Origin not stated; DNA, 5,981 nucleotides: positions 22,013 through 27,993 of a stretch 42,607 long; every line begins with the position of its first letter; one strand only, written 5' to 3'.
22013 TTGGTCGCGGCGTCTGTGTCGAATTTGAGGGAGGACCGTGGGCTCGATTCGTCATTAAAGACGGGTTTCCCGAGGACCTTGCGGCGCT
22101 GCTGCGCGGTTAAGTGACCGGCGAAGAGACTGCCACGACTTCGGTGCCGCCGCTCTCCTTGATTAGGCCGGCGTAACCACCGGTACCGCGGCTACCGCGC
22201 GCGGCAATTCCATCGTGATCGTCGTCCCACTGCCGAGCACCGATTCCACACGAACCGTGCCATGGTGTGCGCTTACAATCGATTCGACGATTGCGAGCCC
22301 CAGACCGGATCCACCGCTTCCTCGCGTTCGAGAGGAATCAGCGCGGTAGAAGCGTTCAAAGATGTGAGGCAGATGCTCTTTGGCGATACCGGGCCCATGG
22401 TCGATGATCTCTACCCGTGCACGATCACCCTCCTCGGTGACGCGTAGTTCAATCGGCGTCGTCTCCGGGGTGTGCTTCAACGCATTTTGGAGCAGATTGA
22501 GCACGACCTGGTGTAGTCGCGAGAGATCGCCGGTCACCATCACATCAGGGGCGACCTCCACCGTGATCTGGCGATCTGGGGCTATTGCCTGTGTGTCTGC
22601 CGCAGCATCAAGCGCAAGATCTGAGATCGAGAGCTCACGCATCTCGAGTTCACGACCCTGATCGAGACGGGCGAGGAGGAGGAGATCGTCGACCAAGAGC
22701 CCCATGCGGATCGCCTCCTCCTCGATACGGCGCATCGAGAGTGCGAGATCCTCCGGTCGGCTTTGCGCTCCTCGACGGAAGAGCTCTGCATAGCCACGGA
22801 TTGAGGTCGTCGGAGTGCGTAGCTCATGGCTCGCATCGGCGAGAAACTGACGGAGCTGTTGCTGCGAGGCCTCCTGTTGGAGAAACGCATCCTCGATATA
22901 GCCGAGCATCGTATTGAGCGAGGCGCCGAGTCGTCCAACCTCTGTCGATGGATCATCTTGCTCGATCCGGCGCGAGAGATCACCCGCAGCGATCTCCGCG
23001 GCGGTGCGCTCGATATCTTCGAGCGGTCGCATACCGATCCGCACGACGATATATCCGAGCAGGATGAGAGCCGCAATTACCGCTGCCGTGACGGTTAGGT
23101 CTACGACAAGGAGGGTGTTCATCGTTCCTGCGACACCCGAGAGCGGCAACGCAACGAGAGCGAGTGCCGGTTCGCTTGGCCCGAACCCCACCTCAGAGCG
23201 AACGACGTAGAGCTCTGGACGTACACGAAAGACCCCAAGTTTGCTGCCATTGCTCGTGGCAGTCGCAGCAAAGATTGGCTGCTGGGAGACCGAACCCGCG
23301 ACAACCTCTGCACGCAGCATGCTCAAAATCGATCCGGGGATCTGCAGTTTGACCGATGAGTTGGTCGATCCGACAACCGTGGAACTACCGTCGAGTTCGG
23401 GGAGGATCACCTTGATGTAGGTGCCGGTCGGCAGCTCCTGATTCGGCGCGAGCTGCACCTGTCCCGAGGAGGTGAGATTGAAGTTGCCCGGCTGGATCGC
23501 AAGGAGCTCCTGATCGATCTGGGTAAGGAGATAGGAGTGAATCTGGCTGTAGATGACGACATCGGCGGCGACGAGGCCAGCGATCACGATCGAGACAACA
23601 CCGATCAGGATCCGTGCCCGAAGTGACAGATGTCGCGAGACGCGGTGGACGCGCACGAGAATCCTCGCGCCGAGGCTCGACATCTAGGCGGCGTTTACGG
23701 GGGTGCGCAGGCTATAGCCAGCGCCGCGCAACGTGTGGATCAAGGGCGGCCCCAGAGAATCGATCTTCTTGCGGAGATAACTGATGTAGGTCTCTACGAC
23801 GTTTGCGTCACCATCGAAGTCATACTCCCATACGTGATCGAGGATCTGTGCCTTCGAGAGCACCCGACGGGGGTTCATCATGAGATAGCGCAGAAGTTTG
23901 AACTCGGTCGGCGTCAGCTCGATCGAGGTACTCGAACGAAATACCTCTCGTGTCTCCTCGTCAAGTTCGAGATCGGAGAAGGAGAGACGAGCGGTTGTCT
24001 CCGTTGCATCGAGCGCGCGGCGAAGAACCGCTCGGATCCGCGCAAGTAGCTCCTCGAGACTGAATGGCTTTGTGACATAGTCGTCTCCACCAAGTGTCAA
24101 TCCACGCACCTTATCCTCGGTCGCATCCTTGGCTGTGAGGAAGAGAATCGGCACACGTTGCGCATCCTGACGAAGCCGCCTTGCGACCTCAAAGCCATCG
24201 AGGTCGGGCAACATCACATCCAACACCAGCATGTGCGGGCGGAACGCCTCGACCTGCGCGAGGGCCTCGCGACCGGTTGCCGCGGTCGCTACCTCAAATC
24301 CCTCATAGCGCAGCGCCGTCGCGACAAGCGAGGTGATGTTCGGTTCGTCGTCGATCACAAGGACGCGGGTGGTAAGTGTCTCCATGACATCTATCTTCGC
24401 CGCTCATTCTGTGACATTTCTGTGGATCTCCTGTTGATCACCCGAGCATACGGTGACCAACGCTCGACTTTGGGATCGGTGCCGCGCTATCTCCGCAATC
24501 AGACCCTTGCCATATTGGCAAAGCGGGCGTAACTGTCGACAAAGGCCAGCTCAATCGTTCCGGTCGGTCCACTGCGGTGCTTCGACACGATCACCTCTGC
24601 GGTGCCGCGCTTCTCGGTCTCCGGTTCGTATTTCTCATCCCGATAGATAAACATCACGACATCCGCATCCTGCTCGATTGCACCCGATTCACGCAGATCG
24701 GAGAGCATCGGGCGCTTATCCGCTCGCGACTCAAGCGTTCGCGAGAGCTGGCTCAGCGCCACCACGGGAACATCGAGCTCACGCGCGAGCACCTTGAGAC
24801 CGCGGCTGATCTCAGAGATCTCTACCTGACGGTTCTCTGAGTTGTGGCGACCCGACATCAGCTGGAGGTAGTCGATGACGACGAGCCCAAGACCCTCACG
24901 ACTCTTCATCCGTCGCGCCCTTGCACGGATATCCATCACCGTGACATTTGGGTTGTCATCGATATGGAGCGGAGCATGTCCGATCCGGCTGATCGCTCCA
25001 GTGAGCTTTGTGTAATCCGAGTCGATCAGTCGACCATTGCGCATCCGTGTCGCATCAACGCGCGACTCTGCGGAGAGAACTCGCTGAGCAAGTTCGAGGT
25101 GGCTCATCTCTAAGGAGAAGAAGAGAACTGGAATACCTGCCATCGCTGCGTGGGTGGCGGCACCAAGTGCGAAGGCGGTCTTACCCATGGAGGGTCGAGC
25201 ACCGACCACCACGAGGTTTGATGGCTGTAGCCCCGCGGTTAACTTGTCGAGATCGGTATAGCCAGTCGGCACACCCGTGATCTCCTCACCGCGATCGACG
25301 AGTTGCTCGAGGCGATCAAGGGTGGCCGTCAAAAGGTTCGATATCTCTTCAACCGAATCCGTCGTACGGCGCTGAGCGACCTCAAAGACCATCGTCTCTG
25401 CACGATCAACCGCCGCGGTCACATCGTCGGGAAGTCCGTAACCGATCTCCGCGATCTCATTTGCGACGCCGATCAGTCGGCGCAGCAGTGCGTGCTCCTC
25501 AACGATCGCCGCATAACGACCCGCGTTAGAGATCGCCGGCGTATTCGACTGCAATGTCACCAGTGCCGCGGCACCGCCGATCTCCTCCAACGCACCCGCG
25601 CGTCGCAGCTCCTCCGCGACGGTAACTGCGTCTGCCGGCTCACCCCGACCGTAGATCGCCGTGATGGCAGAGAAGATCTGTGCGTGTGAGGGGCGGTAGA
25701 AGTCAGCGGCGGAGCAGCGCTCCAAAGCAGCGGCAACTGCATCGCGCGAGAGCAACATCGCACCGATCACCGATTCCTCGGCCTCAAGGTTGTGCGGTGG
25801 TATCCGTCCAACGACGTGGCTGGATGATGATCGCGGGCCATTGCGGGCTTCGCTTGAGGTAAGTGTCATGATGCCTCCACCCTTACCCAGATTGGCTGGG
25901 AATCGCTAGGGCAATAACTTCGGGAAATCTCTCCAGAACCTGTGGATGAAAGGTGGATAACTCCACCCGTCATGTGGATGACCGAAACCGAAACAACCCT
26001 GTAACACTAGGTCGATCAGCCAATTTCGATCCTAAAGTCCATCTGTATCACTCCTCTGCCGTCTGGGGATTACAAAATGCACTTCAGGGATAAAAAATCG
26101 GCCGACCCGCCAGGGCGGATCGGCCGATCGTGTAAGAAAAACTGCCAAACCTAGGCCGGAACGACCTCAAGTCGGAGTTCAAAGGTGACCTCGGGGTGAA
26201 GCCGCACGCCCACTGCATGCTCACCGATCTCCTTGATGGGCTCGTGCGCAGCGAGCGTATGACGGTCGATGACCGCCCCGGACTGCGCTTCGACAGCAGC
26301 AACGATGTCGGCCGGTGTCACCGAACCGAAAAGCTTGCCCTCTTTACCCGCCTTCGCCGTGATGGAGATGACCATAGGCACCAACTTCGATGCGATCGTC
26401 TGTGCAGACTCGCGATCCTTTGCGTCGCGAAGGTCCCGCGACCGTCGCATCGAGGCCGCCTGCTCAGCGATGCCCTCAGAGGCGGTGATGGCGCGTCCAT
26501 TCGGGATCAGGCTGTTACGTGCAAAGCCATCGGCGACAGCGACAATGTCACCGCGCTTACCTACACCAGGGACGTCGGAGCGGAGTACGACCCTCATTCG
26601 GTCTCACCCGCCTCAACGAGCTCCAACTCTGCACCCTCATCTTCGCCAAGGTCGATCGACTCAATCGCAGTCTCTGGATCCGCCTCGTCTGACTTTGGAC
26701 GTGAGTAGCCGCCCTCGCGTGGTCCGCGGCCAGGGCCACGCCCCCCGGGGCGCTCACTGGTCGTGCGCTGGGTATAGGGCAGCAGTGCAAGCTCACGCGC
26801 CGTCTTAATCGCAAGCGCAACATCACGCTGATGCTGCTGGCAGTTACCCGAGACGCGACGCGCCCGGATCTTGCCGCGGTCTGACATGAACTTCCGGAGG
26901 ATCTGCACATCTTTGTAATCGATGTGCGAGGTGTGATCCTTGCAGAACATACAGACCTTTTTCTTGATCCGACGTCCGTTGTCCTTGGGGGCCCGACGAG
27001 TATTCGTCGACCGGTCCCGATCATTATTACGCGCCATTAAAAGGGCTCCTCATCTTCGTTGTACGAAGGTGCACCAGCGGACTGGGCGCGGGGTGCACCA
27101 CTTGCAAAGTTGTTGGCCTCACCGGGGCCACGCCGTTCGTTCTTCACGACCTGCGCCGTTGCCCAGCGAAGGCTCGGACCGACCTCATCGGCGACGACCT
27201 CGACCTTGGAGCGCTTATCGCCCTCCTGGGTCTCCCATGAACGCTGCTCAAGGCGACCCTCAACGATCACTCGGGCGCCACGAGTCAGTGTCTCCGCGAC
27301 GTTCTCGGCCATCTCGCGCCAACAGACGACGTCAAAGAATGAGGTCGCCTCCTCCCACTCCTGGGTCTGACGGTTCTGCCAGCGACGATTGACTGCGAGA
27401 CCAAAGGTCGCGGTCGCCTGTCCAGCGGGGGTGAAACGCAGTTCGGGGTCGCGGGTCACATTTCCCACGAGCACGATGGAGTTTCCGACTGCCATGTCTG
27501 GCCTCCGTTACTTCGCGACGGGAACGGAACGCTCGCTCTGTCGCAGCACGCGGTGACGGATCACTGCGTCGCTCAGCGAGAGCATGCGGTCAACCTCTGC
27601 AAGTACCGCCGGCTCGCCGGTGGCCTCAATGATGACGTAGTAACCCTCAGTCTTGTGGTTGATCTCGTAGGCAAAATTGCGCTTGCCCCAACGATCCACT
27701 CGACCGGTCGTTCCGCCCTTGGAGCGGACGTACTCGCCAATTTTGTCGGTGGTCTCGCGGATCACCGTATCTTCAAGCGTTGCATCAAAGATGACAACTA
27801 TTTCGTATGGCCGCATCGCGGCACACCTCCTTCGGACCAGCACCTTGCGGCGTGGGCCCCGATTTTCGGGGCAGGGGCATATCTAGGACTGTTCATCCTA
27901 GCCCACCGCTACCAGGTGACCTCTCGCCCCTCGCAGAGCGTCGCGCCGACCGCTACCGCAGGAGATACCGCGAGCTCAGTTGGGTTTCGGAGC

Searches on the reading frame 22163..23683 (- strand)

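Call 15: search_protein_families(library=pfam, proteins=[window:22163-23683:-], max_evalue=0.00001)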
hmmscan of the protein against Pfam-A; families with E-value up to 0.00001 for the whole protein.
window:22163-23683:- (506 aa): 4 families
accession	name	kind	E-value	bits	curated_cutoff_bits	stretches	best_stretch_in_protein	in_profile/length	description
PF02518.31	HATPase_c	-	7e-34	117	26.4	1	385-495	1-109/111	Histidine kinase-, DNA gyrase B-, and HSP90-like ATPase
PF00512.31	HisKA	-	4.6e-18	65.5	26.9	1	277-343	2-66/66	His Kinase A (phospho-acceptor) domain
PF00672.30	HAMP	-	8.3e-12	45.7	25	1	213-264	2-52/53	HAMP domain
PF13581.12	HATPase_c_2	-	6e-06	26.7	27.4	1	392-491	34-125/127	Histidine kinase-like ATPase domain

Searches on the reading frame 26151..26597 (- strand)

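Call 14: search_protein_families(library=pfam, proteins=[window:26151-26597:-], max_evalue=0.00001)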
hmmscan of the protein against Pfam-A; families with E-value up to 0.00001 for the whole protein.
window:26151-26597:- (148 aa): 2 families
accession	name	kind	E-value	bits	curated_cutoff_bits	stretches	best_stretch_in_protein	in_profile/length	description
PF03948.19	Ribosomal_L9_C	-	2.5e-25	89.2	23.2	1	64-146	2-85/86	Ribosomal protein L9, C-terminal domain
PF01281.25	Ribosomal_L9_N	-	9.1e-17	60.8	20.7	1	1-43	1-43/47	Ribosomal protein L9, N-terminal domain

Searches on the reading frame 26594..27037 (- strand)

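Call 14: search_protein_families(library=pfam, proteins=[window:26594-27037:-], max_evalue=0.00001)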
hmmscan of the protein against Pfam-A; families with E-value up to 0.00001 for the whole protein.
window:26594-27037:- (147 aa): 1 family
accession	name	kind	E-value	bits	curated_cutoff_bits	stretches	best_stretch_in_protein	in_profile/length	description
PF01084.26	Ribosomal_S18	-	4.1e-24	84.9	21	1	37-86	3-52/52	Ribosomal protein S18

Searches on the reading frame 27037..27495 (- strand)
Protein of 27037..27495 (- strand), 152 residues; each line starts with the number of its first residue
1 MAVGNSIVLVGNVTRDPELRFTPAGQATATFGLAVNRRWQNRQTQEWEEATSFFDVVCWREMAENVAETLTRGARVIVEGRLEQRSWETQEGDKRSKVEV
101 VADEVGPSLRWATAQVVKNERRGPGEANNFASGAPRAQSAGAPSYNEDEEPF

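Call 14: search_protein_families(library=pfam, proteins=[window:27037-27495:-], max_evalue=0.00001)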
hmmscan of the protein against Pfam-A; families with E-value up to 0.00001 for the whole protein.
window:27037-27495:- (152 aa): 2 families
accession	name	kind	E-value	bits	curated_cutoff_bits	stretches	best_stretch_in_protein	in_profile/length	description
PF00436.31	SSB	-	5.6e-37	126.4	26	1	5-106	2-102/104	Single-strand binding protein family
PF01336.31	tRNA_anti-codon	-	5.6e-06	26.6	27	0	51-105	26-72/75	OB-fold nucleic acid binding domain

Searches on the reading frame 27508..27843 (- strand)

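Call 14: search_protein_families(library=pfam, proteins=[window:27508-27843:-], max_evalue=0.00001)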
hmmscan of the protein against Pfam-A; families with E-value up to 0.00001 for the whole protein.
window:27508-27843:- (111 aa): 1 family
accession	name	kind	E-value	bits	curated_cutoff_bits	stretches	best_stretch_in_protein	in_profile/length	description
PF01250.22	Ribosomal_S6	-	1e-26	93.3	27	1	13-101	2-90/90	Ribosomal protein S6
